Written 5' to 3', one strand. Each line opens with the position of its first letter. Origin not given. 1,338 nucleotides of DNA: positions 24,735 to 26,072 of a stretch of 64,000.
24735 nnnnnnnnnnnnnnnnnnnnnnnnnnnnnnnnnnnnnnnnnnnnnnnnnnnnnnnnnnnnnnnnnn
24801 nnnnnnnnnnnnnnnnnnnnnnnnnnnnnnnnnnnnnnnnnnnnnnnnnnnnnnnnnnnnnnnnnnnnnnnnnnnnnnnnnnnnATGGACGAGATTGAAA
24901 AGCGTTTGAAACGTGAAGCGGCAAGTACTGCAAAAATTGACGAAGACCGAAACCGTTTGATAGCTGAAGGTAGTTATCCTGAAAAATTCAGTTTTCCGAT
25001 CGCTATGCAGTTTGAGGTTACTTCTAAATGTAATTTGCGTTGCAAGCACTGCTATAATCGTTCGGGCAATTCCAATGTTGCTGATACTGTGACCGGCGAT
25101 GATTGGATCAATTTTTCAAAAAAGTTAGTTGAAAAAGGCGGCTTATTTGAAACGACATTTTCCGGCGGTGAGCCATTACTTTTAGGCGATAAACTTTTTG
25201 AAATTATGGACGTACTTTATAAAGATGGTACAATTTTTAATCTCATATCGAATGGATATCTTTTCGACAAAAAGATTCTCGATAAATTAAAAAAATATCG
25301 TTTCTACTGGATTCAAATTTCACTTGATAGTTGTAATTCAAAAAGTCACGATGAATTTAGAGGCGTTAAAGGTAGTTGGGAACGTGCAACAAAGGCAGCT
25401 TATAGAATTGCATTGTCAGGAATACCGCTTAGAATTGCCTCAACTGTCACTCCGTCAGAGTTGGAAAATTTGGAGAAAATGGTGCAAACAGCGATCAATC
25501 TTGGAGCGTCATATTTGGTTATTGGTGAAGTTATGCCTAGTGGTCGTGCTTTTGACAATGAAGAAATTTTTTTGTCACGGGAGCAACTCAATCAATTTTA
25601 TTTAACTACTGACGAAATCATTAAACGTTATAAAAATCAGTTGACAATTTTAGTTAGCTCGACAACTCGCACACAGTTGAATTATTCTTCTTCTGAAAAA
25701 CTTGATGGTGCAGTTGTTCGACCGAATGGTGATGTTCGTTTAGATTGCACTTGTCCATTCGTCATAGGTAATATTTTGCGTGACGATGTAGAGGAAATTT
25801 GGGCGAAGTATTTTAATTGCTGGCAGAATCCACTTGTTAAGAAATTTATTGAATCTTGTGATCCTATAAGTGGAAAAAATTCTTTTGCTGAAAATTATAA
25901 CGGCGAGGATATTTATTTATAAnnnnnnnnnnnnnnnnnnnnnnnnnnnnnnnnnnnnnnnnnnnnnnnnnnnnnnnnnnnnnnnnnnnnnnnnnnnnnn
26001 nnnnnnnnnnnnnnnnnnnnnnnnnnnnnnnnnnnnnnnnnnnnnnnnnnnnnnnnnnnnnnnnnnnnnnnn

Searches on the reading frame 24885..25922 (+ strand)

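Call 17: search_protein_families(library=pfam, proteins=[window:24885-25922:+], max_evalue=0.00001)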
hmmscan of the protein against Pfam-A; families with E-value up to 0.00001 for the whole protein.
window:24885-25922:+ (345 aa): 2 families
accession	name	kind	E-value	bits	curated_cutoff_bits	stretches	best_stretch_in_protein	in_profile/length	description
PF04055.27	Radical_SAM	-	3.7e-22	79.7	29.5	1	44-193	2-155/166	Radical SAM superfamily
PF13353.11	Fer4_12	-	3.7e-07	31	22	1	47-133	13-100/137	4Fe-4S single cluster domain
